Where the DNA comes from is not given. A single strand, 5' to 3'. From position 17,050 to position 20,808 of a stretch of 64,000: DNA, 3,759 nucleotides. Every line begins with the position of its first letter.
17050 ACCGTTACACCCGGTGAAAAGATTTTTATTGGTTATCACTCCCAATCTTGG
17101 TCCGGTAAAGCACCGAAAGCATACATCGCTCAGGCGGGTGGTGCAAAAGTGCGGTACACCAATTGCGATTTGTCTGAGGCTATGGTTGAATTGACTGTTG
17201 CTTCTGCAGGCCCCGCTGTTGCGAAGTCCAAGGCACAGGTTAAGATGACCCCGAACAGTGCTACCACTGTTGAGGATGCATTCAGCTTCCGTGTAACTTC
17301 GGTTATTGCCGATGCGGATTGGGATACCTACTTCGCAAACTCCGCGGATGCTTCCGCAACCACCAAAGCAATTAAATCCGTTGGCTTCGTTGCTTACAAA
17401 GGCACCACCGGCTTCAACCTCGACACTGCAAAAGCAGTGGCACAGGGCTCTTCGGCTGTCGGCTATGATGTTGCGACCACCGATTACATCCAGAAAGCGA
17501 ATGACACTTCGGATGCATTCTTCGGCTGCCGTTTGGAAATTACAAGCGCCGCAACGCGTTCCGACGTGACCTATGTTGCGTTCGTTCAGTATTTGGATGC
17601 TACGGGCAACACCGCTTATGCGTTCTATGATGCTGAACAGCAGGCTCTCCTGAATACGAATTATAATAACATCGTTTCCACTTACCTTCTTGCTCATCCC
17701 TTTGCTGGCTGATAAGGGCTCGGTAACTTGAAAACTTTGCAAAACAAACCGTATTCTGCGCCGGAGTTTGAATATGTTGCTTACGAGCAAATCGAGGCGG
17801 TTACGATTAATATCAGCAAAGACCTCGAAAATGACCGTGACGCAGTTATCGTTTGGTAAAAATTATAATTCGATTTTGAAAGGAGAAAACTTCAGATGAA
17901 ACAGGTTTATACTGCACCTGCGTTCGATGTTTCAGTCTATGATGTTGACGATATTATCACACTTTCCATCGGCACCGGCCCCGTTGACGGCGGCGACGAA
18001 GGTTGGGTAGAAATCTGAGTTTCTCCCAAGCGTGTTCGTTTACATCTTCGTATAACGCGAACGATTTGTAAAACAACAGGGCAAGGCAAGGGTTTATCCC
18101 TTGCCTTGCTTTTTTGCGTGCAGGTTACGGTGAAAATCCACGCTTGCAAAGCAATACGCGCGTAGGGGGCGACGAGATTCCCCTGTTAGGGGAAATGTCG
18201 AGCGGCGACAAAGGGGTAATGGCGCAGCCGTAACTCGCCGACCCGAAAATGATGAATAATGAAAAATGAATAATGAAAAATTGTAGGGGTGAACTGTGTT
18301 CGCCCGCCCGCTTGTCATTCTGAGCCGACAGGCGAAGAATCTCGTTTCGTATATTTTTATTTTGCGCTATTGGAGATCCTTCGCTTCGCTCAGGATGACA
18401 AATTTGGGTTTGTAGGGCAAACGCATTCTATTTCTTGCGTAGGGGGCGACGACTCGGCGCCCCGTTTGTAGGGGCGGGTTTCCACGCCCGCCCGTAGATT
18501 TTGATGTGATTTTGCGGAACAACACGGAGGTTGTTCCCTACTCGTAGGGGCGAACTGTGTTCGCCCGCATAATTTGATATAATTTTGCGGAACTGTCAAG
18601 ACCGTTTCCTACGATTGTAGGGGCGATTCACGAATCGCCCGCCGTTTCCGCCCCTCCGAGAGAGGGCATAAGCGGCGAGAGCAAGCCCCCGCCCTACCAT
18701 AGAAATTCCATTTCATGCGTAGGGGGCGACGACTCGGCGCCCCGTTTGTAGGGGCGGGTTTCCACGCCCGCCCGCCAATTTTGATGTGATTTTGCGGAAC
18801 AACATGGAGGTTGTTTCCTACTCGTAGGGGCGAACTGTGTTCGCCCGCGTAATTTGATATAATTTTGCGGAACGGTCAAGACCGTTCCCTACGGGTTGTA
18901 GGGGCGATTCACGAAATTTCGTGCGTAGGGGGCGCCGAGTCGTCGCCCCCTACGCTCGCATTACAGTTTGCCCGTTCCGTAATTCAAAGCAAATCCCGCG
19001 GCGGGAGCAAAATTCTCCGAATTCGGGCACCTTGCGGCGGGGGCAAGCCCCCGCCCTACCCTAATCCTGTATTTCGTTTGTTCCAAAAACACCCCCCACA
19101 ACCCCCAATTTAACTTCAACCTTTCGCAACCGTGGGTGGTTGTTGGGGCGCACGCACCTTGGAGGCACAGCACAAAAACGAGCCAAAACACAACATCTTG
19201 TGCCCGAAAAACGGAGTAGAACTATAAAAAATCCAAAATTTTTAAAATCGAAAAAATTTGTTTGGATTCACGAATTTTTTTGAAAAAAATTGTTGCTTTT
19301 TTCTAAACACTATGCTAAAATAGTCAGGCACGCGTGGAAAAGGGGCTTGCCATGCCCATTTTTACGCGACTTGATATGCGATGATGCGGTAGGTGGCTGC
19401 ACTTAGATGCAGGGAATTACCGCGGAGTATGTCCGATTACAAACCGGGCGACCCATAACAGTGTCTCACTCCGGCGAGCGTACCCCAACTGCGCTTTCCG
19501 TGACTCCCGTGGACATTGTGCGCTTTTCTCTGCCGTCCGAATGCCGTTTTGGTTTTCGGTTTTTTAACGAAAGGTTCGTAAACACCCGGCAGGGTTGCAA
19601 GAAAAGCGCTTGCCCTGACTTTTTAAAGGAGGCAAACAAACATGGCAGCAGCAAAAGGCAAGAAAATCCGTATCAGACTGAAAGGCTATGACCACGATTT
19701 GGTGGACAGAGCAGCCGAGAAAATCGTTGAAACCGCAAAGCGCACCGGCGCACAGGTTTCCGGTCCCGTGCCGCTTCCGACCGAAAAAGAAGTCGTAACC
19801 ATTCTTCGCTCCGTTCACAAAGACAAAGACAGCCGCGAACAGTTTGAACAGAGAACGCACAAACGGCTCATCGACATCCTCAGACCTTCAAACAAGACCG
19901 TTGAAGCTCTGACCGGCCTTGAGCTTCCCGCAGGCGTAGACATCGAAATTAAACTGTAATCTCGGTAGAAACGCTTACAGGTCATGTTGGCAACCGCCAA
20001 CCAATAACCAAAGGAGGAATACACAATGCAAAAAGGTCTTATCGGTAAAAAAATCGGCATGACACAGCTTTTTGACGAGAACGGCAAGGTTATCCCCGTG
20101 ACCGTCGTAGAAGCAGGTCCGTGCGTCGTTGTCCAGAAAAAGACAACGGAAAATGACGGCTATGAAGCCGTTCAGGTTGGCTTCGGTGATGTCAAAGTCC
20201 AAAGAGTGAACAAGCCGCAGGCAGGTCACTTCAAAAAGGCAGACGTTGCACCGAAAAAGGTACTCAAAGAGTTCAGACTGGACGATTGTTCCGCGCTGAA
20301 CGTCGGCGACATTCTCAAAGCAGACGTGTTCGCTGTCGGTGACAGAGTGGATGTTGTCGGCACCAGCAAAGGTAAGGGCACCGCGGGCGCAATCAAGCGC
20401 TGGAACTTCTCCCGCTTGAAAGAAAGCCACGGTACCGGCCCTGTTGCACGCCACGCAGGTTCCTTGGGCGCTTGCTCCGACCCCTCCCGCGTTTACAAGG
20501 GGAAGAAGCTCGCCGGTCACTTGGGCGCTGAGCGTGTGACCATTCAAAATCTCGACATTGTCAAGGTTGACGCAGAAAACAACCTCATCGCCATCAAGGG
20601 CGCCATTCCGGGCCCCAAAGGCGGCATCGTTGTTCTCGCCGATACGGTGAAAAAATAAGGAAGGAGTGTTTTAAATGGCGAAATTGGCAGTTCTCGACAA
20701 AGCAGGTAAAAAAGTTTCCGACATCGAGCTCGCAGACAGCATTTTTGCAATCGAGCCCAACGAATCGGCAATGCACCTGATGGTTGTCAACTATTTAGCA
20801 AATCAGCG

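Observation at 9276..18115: Self-contained cohesin-dockerin gene island with cargo of unknown function, between proS and the S10 operon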

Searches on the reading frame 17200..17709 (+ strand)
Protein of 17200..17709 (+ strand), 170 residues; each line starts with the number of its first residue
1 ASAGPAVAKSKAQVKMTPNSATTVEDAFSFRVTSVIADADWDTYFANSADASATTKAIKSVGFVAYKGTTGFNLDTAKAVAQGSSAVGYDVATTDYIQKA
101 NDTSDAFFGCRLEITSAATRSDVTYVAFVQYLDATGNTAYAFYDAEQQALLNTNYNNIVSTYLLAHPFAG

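Call 100: search_protein_representatives(protein=window:17200-17709:+)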
Query: 170 residues. Proteins with E-value up to 0.001 (for the whole library): 119; up to 1e-10: 88; up to 1e-30: 37. The best 119 are listed.
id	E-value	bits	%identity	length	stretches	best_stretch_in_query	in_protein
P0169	1.7e-92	323.5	92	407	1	2-170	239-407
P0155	8.8e-90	314.7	89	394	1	1-170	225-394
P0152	6.3e-89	312.0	89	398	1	1-170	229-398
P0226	1.8e-84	297.5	86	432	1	2-170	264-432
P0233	7.2e-83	292.3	70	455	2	3-170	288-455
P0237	3.8e-82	289.9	85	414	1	3-170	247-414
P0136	1.0e-73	262.6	81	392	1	1-165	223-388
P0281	6.5e-65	234.0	70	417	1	1-170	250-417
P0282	8.4e-63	227.2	68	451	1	2-170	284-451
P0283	4.8e-59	215.0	65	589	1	3-170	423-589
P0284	1.4e-57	210.3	64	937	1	1-170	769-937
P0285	3.8e-56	205.6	64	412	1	2-170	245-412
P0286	2.3e-55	203.1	66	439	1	3-170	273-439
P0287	9.6e-54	197.8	64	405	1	1-165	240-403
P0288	1.2e-53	197.5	59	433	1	2-170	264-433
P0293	1.8e-45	171.0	59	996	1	3-169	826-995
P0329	2.8e-21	92.5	43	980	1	5-159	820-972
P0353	5.8e-14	68.7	34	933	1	7-162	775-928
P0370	3.8e-06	43.3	36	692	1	11-152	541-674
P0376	5.1e-05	39.7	29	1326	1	7-157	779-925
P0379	1.2e-04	38.5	32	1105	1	11-152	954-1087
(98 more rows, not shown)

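Call 101: search_protein_families(library=pfam, proteins=[P0284, P0293, P0329, P0353, P0283, P0370, P0376, P0379], max_evalue=0.01)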
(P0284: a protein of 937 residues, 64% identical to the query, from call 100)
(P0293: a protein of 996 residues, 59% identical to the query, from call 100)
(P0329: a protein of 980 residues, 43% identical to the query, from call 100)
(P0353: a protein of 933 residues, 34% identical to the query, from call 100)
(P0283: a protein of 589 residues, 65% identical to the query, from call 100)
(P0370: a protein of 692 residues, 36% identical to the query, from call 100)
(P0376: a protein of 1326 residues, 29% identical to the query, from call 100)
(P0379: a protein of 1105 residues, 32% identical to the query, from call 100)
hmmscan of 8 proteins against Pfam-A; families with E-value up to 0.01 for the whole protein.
P0284 (937 aa): 2 families
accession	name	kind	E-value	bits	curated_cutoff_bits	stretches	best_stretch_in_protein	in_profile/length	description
PF14262.12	Cthe_2159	-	9.6e-09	35.3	25.8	1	389-625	64-258/262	Carbohydrate-binding domain-containing protein Cthe_2159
PF18889.6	Beta_helix_3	-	1.1e-08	35.6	27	0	584-598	1-15/20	Beta helix repeat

P0293 (996 aa): 1 family
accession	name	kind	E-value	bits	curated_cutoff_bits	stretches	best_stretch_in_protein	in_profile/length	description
PF13229.12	Beta_helix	-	1.1e-27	97.1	25.9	4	444-603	9-147/158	Right handed beta helix region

P0329 (980 aa): 4 families
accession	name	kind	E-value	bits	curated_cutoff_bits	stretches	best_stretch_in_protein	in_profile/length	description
PF13306.12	LRR_5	-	8.3e-183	598.3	27.7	6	424-552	1-126/127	BspA type Leucine rich repeat region (6 copies)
PF13855.12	LRR_8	-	1.1e-18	67.2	27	0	492-534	13-56/61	Leucine rich repeat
PF05725.18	FNIP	-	7.2e-08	32.9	21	0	483-518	5-39/44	FNIP Repeat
PF12799.13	LRR_4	-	1.7e-05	25.4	27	0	445-469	12-33/44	Leucine Rich repeats (2 copies)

P0353 (933 aa): 4 families
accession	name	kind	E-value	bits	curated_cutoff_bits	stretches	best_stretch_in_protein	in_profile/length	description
PF13306.12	LRR_5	-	9.5e-145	475.3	27.7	6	494-607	1-111/127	BspA type Leucine rich repeat region (6 copies)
PF13855.12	LRR_8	-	2.2e-28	98.2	27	1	516-557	13-55/61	Leucine rich repeat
PF23952.1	LRR_EndoS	-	4.5e-07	30.5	27.9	0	223-290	48-116/116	Endo-beta-N-acetylglucosaminidase EndoS LRR domain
PF12799.13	LRR_4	-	5.2e-07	30.2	27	0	516-543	13-40/44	Leucine Rich repeats (2 copies)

P0283 (589 aa): 0 families

P0370 (692 aa): 1 family
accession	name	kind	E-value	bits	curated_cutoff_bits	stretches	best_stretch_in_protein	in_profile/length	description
PF07581.17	Glug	-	3e-16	59.1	20.5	2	271-294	2-26/28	The GLUG motif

P0376 (1326 aa): 1 family
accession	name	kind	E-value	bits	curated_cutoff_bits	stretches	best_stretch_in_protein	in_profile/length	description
PF07581.17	Glug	-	0.0002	22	20.5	2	591-614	2-25/28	The GLUG motif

P0379 (1105 aa): 4 families
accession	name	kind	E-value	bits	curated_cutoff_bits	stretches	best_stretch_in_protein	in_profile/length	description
PF13306.12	LRR_5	-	5.2e-44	149.7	27.7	4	674-804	1-126/127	BspA type Leucine rich repeat region (6 copies)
PF00082.27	Peptidase_S8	-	1.2e-38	133.5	21.8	1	147-370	3-274/288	Subtilase family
PF13290.12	CHB_HEX_C_1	-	3.5e-11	43.3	22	1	435-496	2-63/67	Chitobiase/beta-hexosaminidase C-terminal domain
PF13287.12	Fn3_assoc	-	1.4e-10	41.5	23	1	447-495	3-51/59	Fn3 associated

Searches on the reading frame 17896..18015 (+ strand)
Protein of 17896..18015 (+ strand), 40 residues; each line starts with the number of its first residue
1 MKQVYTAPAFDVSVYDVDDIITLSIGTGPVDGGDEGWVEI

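Call 26: search_protein_families(library=ncbifam, proteins=[window:17896-18015:+], max_evalue=1)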
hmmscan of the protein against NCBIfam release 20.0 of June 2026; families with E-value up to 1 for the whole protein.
seq(40 aa): 0 families

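Call 27: search_protein_families(library=pfam, proteins=[window:17896-18015:+], max_evalue=1)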
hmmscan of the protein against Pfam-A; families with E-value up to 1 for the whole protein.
seq(40 aa): 0 families

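Call 42: find_homologous_proteins(query=window:17896-18015:+, max_evalue=10)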
Query seq(40 aa) (40 aa): 31 proteins with E <= 10 among 31 candidates.
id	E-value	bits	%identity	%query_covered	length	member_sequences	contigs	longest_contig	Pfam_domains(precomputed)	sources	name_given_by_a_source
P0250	7.6e-19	82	100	100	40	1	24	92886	-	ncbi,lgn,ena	-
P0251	2.4e-18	81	98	100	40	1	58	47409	-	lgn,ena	-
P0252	2.8e-18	81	98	100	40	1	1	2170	-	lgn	-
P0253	2.8e-18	81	98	100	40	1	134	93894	-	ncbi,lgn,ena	-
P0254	8.5e-18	79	95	100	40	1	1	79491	-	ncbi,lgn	ncbi:MAG: hypothetical protein ACI4K9_01710 [Candidatus Fimenecus sp.]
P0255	1.0e-17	79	95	100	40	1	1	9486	-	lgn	-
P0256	1.0e-17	79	95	100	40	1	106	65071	-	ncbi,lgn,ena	-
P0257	1.0e-17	79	95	100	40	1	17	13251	-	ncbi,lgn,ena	-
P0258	2.2e-17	78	95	100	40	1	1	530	-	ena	-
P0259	3.1e-17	78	93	100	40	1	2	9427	-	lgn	-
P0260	3.4e-17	77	93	100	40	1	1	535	-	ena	-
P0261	3.9e-17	77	93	100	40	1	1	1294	-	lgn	-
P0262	5.1e-17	77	93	100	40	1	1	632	-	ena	-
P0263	5.9e-17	77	93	100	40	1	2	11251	-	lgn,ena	-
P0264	1.9e-16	75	90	100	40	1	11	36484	-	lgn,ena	-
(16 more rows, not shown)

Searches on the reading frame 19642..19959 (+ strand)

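Call 102: search_protein_families(library=ncbifam, proteins=[window:19642-19959:+], max_evalue=1e-10)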
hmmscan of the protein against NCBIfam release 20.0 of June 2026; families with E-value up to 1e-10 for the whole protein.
window:19642-19959:+ (105 aa): 3 families
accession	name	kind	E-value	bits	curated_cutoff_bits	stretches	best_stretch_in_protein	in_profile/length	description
NF001861.0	PRK00596.1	equivalog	1.6e-47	160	85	1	6-105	3-102/102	30S ribosomal protein S10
TIGR01049.1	rpsJ_bact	equivalog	1.1e-42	144.3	72.75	1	7-104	1-98/99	30S ribosomal protein S10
TIGR01046.1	uS10_euk_arch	equivalog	1.5e-18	67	96.25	1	7-105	1-99/99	30S ribosomal protein S10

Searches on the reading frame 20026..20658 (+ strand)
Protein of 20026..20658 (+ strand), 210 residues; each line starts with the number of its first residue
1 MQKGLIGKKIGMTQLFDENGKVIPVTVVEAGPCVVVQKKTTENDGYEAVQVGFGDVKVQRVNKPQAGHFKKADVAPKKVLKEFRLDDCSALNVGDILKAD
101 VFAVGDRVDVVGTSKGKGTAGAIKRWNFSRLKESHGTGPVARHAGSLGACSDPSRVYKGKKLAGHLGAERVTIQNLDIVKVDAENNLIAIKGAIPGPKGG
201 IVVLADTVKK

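Call 102: search_protein_families(library=ncbifam, proteins=[window:20026-20658:+], max_evalue=1e-10)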
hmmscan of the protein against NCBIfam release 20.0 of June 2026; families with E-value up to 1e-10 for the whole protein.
window:20026-20658:+ (210 aa): 3 families
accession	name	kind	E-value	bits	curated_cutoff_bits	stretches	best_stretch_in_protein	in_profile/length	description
TIGR03625.1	L3_bact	equivalog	2.1e-88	295.4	142.9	1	4-204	1-201/202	50S ribosomal protein L3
TIGR03626.1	L3_arch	equivalog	7.5e-18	64.5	308.7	1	95-193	182-279/331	50S ribosomal protein L3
NF003261.0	PRK04231.1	equivalog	6.5e-17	61.3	341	1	96-193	191-287/342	50S ribosomal protein L3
